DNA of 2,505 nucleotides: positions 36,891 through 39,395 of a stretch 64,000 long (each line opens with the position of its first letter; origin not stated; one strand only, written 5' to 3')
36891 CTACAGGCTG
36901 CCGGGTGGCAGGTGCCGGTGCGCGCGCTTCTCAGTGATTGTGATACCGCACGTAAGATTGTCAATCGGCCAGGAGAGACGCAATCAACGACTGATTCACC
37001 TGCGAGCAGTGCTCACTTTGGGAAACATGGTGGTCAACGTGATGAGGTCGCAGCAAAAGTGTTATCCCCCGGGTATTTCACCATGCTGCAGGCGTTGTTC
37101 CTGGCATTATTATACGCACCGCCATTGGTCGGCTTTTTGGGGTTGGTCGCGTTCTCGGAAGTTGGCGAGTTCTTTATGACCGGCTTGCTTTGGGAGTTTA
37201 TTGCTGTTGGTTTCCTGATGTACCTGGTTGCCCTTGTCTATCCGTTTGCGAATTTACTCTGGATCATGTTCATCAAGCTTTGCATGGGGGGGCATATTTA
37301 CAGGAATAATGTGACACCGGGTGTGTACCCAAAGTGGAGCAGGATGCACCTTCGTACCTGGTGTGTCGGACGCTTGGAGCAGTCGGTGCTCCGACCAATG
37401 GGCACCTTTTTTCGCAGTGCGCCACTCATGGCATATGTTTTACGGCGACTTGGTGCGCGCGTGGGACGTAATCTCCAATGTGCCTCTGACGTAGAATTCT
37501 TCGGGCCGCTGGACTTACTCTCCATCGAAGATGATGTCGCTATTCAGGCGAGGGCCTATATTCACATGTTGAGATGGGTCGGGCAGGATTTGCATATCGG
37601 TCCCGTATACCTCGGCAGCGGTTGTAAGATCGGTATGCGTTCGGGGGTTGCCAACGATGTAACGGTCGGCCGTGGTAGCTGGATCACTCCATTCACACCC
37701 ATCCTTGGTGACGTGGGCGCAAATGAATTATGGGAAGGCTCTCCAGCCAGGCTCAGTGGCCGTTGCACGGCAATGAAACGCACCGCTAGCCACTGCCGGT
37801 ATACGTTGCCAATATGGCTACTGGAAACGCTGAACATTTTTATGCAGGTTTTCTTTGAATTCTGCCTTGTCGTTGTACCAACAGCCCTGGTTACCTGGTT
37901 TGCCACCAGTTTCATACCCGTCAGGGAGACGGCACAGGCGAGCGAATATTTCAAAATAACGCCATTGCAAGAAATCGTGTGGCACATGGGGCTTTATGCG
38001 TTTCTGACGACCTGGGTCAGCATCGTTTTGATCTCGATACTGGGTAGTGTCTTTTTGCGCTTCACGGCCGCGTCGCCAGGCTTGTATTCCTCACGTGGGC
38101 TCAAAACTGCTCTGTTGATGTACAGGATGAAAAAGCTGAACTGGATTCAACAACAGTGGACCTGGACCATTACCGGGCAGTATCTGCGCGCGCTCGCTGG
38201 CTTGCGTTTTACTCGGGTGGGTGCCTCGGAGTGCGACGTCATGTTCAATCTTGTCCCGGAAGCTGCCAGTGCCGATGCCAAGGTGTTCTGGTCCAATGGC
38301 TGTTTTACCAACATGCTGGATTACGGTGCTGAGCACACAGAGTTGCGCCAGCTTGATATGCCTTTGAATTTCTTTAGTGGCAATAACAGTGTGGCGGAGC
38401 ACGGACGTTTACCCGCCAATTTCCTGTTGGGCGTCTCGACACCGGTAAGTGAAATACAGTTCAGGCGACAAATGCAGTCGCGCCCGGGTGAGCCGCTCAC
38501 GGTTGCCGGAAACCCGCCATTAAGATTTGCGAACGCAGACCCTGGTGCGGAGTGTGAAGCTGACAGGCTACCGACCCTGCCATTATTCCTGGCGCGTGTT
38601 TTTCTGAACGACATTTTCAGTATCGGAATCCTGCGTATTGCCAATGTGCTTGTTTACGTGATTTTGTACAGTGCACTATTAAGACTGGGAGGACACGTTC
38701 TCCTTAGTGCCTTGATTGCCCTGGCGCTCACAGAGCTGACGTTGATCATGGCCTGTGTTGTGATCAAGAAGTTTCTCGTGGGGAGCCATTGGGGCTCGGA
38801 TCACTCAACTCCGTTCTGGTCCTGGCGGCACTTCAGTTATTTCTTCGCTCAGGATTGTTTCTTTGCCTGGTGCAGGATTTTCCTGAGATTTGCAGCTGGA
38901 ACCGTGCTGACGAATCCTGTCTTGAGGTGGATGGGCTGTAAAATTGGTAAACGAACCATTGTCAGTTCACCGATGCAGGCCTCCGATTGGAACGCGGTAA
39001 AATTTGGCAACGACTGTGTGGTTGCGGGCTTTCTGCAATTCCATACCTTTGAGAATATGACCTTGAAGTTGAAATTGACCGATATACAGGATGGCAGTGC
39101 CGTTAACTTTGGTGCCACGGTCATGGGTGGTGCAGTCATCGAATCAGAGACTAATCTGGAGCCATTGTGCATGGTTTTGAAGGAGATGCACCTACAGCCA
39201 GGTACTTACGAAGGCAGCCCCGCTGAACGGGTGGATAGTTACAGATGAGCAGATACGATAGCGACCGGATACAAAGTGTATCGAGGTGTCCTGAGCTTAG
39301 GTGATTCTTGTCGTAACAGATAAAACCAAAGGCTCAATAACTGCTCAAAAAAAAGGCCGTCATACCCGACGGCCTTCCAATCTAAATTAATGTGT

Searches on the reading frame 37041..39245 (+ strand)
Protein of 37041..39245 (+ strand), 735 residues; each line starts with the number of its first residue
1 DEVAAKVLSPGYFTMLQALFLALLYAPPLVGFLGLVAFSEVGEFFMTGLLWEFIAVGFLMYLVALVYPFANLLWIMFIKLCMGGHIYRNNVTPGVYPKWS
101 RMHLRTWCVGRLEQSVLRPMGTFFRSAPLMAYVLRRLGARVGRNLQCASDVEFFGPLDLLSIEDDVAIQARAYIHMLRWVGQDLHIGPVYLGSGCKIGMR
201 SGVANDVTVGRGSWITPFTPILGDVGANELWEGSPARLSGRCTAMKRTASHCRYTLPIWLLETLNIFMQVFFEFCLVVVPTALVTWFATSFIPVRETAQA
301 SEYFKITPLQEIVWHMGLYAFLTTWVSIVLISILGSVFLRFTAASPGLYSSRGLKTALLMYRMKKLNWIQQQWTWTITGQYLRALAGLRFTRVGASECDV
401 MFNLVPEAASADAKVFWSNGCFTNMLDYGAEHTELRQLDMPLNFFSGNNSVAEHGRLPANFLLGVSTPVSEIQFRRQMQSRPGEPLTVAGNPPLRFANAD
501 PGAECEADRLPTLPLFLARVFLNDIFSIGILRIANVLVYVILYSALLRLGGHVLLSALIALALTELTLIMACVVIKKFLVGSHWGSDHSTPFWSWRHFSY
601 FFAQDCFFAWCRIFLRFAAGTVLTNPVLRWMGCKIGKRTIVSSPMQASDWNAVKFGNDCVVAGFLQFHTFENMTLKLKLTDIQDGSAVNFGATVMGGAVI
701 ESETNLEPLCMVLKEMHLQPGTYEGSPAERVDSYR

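Call 59: search_solved_structures(query=window:37041-39245:+, max_evalue=1)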
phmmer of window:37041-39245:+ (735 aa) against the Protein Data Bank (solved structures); distinct sequences matched with E-value up to 1: 0.
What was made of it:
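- Tried and rejected: No match (call 59), so no structural test of the polymerase domain was possible.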

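Call 61: search_protein_representatives(protein=window:37041-39245:+)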
Query: 735 residues. Proteins with E-value up to 0.001 (for the whole library): 907; up to 1e-10: 400; up to 1e-30: 102. The best 150 are listed.
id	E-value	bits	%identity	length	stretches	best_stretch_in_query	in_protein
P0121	3.4e-288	974.5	59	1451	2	300-730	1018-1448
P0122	2.3e-274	928.8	56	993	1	2-731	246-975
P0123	4.9e-256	868.2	67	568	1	166-729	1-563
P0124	1.1e-202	691.8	67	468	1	276-731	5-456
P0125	8.2e-166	569.8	65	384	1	65-434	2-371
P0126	1.5e-147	509.4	36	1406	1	12-731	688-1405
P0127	4.2e-131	455.1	63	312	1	159-460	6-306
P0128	1.5e-116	407.0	67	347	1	268-531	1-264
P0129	2.4e-114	399.7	65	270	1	366-632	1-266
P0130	1.6e-112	393.7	54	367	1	307-668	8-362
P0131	1.4e-108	380.7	56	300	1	440-732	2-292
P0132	1.2e-105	370.9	74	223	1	176-392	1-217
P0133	7.1e-104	365.1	67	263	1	46-291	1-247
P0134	2.0e-101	356.9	61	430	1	1-262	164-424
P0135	1.2e-99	351.1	66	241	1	230-467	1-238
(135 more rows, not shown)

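Call 63: find_related_loci(query=P0126, collection=metagenome_contigs, flank=8000)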
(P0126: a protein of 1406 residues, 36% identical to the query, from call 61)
Query P0126 (1406 aa) in metagenome_contigs; peptide patterns used: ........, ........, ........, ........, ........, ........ (x = any residue, [..] = any of these).
115 stretches matched a pattern; 62 encode a relative of the query (tblastn E <= 1e-3); 60 distinct loci.
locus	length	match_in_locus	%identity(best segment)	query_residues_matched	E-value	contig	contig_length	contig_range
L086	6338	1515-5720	90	1-1405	0e+0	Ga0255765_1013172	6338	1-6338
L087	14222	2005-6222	89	1-1405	0e+0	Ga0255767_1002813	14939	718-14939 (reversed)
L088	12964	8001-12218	89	1-1405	0e+0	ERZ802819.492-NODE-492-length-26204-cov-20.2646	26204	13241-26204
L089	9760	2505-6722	89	1-1405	0e+0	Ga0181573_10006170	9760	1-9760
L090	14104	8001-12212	86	1-1405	0e+0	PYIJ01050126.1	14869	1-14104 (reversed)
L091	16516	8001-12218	85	1-1405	0e+0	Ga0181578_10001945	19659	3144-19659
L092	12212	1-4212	85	3-1405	0e+0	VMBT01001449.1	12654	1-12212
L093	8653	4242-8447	84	1-1405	0e+0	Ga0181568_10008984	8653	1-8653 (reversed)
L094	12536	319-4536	85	1-1405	0e+0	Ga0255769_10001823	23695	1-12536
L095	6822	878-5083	84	1-1405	0e+0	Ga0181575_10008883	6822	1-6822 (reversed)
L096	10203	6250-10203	88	1-1317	0e+0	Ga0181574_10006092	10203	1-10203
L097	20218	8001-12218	85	1-1405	0e+0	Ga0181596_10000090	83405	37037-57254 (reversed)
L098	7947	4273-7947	84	1-1224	0e+0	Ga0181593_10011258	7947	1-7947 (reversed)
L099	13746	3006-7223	71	1-1403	0e+0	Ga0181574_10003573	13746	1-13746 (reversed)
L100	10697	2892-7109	71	1-1403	0e+0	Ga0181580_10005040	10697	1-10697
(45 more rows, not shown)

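Call 68: search_protein_families(library=pfam, proteins=[L097:12255-13502:-, L097:13439-14518:-, L097:14461-15528:-, L097:6427-6807:+, L097:5123-5929:+, L097:4638-5126:+, L097:3658-4602:-, L097:16858-17544:+, L097:18604-19848:+, L097:16250-16756:+], max_evalue=0.001)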
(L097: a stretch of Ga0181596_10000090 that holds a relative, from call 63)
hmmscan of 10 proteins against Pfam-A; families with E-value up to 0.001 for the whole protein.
L097:12255-13502:- (415 aa): 2 families
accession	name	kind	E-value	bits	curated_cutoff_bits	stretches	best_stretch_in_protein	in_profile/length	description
PF04235.18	DUF418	-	1.8e-31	109.8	23.6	1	290-409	44-163/163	Protein of unknown function (DUF418)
PF11990.13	DUF3487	-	0.00066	19.9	27.8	1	352-408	33-91/114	Protein of unknown function (DUF3487)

L097:13439-14518:- (359 aa): 2 families
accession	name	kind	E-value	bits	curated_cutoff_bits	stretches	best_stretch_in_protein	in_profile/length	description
PF02423.21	OCD_Mu_crystall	-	3.7e-48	164.6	24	1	82-341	56-312/314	Ornithine cyclodeaminase/mu-crystallin family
PF01488.26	Shikimate_DH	-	7.1e-05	23.3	24.3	1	146-243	2-97/138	Shikimate / quinate 5-dehydrogenase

L097:14461-15528:- (355 aa): 1 family
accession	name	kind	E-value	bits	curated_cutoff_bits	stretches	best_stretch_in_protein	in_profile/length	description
PF00291.31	PALP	-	1.3e-62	212.3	35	1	29-324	2-295/295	Pyridoxal-phosphate dependent enzyme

L097:6427-6807:+ (126 aa): 0 families

L097:5123-5929:+ (268 aa): 3 families
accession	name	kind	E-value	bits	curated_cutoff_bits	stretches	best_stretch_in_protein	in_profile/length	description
PF00106.31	adh_short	-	1.7e-39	135.8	26.6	1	16-203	3-189/195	short chain dehydrogenase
PF13561.12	adh_short_C2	-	2.2e-22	80.2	27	1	20-213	1-194/236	Enoyl-(Acyl carrier protein) reductase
PF08659.16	KR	-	8.9e-11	42.5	22.6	1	16-178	3-164/180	KR domain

L097:4638-5126:+ (162 aa): 3 families
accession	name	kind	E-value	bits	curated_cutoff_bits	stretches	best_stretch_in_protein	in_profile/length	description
PF12680.13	SnoaL_2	-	1.7e-07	32.2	27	1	37-147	2-96/102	SnoaL-like domain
PF14534.12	DUF4440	-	2.4e-05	25.1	25.2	1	32-153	1-107/107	Domain of unknown function (DUF4440)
PF13474.12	SnoaL_3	-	0.00015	22.5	22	1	32-160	1-118/121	SnoaL-like domain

L097:3658-4602:- (314 aa): 2 families
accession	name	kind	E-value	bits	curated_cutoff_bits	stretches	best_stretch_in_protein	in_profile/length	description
PF00378.25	ECH_1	-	4.4e-31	108.6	27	1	64-313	2-248/251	Enoyl-CoA hydratase/isomerase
PF16113.10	ECH_2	-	1e-28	101.3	27.2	1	69-307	2-239/335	Enoyl-CoA hydratase/isomerase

L097:16858-17544:+ (228 aa): 1 family
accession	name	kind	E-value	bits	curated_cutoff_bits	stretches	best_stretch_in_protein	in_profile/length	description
PF03591.19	AzlC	-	2e-30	106.5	32.1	1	18-157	1-136/137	AzlC protein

L097:18604-19848:+ (414 aa): 2 families
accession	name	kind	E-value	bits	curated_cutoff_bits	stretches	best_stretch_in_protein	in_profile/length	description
PF13520.12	AA_permease_2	-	1.5e-40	139.9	27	1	1-376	14-401/427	Amino acid permease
PF00324.27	AA_permease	-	7.5e-22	78.1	24.6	1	1-346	10-371/470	Amino acid permease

L097:16250-16756:+ (168 aa): 2 families
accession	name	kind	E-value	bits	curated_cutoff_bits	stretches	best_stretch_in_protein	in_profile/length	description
PF14534.12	DUF4440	-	1.2e-05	26.1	25.2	1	34-145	2-107/107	Domain of unknown function (DUF4440)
PF13474.12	SnoaL_3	-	0.00081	20.2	22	0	33-151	1-117/121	SnoaL-like domain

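Call 69: search_protein_families(library=ncbifam, proteins=[L097:13439-14518:-, L097:14461-15528:-, L097:12255-13502:-, L097:8001-12224:+], max_evalue=1e-10)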
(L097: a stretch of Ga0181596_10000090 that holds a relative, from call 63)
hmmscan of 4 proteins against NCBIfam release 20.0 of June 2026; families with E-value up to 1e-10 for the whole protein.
L097:13439-14518:- (359 aa): 12 families
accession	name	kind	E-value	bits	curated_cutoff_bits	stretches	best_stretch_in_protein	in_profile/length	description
TIGR03944.1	dehyd_SbnB_fam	equivalog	1e-98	330.4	326.9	1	25-349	2-325/327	2,3-diaminopropionate biosynthesis protein SbnB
TIGR02371.1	ala_DH_arch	equivalog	1.7e-46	158.9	409.15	1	24-350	2-324/325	alanine dehydrogenase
NF004848.0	PRK06199.1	subfamily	4.5e-43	147.8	362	1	23-352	8-374/379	tyramine oxidase subunit B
NF006379.0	PRK08618.1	equivalog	1.4e-35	123.2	417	1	93-349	64-325/326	ornithine cyclodeaminase family protein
NF004793.0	PRK06141.1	equivalog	4.6e-30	104.7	322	1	94-339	63-311/314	bifunctional Delta(1)-pyrroline-2-carboxylate/Delta(1)-piperideine-2-carboxylate reductase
NF006141.0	PRK08291.1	equivalog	1.1e-27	96.9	408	1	36-348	16-328/330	cyclodeaminase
TIGR02992.1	ectoine_eutC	equivalog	4.8e-25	88.3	471.65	1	27-348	4-325/326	ectoine utilization protein EutC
NF045643.1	ImmsucRedBhcD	equivalog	8.5e-23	81.2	500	1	104-349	75-320/321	iminosuccinate reductase BhcD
NF005762.1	PRK07589.1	equivalog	3e-21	75.8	350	1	94-230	66-201/334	ornithine cyclodeaminase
NF005296.0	PRK06823.1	equivalog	2.9e-20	72.5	438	1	28-339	5-313/315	ornithine cyclodeaminase family protein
NF005603.0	PRK07340.1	equivalog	1e-14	54.5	266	1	100-333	71-297/307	delta(1)-pyrroline-2-carboxylate reductase family protein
NF045512.1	PyrPipCarbRedLhpI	equivalog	2.5e-12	46.6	400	1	99-333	66-291/298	bifunctional Delta(1)-pyrroline-2-carboxylate/Delta(1)-piperideine-2-carboxylate reductase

L097:14461-15528:- (355 aa): 12 families
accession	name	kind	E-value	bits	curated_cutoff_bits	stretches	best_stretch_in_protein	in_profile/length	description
TIGR03945.1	PLP_SbnA_fam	equivalog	4.9e-80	268.9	349.95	1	29-339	2-304/304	2,3-diaminopropionate biosynthesis protein SbnA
NF007989.0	PRK10717.1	equivalog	2.3e-68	230.7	387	1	25-347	5-330/334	cysteine synthase A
TIGR01136.1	cysKM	subfamily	4e-68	229.9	344.15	1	29-333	2-297/299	cysteine synthase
TIGR01139.1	cysK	equivalog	2.3e-63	214.2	350.95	1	30-333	3-296/298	cysteine synthase A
TIGR01137.1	cysta_beta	equivalog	1.3e-61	208.6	510.25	1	26-344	3-320/457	cystathionine beta-synthase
NF053679.1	CysteaSynCapA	equivalog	4.9e-57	193.2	600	1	26-343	8-328/329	cysteate synthase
TIGR01138.1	cysM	equivalog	8e-53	179.8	394.2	1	28-332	2-287/290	cysteine synthase B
NF008735.0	PRK11761.1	equivalog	1.6e-50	172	413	1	27-333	5-292/296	cysteine synthase CysM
NF052478.1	CystDsulMYC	equivalog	5.9e-16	58.7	600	1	50-346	38-337/354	L-cysteine desulfhydrase Cds1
NF006094.0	PRK08246.1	subfamily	1.1e-13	51.3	331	1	24-218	13-192/310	serine/threonine dehydratase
NF006390.0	PRK08639.1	equivalog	1.5e-11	43.9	421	1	28-238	19-221/418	threonine ammonia-lyase IlvA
NF005292.0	PRK06815.1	equivalog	3.5e-11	42.7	371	1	30-225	17-200/320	threonine/serine dehydratase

L097:12255-13502:- (415 aa): 1 family
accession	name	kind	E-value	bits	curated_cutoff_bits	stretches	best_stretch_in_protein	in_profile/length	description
NF008093.1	PRK10835.1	equivalog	6.2e-30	104.6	325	2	230-406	205-371/375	DUF418 domain-containing protein YeiB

L097:8001-12224:+ (1407 aa): 52 families (the best 25 are shown)
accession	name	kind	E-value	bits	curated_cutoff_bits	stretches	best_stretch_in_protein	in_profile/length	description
TIGR01733.1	AA-adenyl-dom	subfamily_domain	6.3e-84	282.1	317.4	1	85-482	1-407/409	amino acid adenylation domain-containing protein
NF004282.0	PRK05691.1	subfamily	2.1e-65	219.8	4090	1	43-642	1118-1697/4334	non-ribosomal peptide synthase/polyketide synthase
NF041803.1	NRPS_SolG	exception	2.2e-61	207.7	2200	1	55-654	560-1155/1163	solanimycin non-ribosomal peptide synthetase SolG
NF047350.1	aureusi_NRPS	equivalog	2.5e-57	193.8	2500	1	55-570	412-905/2373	aureusimine non-ribosomal peptide synthetase AusA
NF038078.1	NRPS_MxcG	equivalog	2.7e-55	187.3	2300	1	59-639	459-1030/1442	myxochelin non-ribosomal peptide synthetase MxcG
NF007605.2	PRK10252.1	equivalog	1.4e-45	155.3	2400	1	59-627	457-1017/1292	enterobactin non-ribosomal peptide synthetase EntF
NF003417.0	PRK04813.1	subfamily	3e-44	151.4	476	1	63-559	10-500/505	D-alanine--poly(phosphoribitol) ligase subunit DltA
TIGR01734.1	D-ala-DACP-lig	equivalog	5.5e-42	144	559.85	1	62-559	6-499/504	D-alanine--poly(phosphoribitol) ligase subunit DltA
TIGR02353.1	NRPS_term_dom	equivalog_domain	3e-40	138.3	423.1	1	768-1394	68-685/695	Pls/PosA family non-ribosomal peptide synthetase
NF004837.0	PRK06187.1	subfamily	2.5e-36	125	476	1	57-558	9-518/531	long-chain-fatty-acid--CoA ligase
TIGR03098.1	ligase_PEP_1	hypoth_equivalog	2.7e-35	121.8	592.35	1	194-558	156-514/517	acyl-CoA ligase (AMP-forming), exosortase A system-associated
NF006181.0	PRK08314.1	subfamily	3.2e-27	95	705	1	193-484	196-484/563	long-chain-fatty-acid--CoA ligase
NF004822.0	PRK06178.1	equivalog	7.6e-26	90.8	782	1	366-485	388-501/571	acyl-CoA synthetase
NF005858.0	PRK07787.1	subfamily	1.9e-25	89.3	575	1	80-491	23-413/471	acyl-CoA synthetase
NF006754.0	PRK09274.1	equivalog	3.6e-24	84.8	478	1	63-474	12-465/555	fatty acid CoA ligase family protein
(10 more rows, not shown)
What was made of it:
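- On Pls/PosA family NRPS (TIGR02353): The sister clade scores 138.3 bits (call 69).
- In the sister clade, SbnB passes its cutoff and SbnA is the top hit (call 69).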
